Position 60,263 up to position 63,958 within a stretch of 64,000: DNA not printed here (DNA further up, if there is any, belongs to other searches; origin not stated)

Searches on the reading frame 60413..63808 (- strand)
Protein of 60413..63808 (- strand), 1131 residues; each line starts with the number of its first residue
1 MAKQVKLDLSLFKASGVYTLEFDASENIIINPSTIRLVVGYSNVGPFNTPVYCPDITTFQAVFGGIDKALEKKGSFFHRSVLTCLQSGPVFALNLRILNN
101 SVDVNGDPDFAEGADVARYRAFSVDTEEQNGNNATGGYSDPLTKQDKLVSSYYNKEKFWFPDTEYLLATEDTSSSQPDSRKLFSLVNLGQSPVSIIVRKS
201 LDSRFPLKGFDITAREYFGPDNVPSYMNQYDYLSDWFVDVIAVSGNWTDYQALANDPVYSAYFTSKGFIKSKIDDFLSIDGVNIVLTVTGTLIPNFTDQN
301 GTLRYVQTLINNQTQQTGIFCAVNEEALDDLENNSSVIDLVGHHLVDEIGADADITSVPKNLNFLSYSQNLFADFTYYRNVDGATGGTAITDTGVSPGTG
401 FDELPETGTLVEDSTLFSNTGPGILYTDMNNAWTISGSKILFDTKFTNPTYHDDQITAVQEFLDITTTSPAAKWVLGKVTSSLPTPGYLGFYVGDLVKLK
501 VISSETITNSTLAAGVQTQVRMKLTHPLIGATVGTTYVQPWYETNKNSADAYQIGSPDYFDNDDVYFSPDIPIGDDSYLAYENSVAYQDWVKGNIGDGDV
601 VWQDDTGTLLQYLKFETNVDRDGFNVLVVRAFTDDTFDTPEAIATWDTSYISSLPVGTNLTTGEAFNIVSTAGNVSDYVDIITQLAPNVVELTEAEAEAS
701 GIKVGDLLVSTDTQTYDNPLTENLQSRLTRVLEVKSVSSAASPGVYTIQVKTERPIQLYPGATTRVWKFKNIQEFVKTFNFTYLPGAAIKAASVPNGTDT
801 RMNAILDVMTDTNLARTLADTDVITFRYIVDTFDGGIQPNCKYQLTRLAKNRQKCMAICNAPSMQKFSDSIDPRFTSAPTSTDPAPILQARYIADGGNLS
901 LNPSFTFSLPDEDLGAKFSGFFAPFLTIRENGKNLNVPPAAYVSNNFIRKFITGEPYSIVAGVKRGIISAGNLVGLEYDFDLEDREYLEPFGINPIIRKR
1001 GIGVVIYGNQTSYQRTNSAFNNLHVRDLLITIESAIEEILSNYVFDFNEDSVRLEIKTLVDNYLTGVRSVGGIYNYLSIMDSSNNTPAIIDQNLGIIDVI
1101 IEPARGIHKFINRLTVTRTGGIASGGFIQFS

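Call 18: search_protein_families(library=phrogs, proteins=[window:60413-63808:-], max_evalue=0.0001)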
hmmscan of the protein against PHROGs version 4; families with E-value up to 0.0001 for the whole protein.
window:60413-63808:- (1131 aa): 3 families
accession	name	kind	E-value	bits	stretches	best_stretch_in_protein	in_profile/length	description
phrog_34521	-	tail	1.9e-119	401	2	690-1119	532-953/962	tail sheath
phrog_23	-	tail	2.5e-31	110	1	756-1120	163-466/496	tail sheath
phrog_10581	-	tail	5.3e-22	78.9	1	991-1111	785-903/915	tail sheath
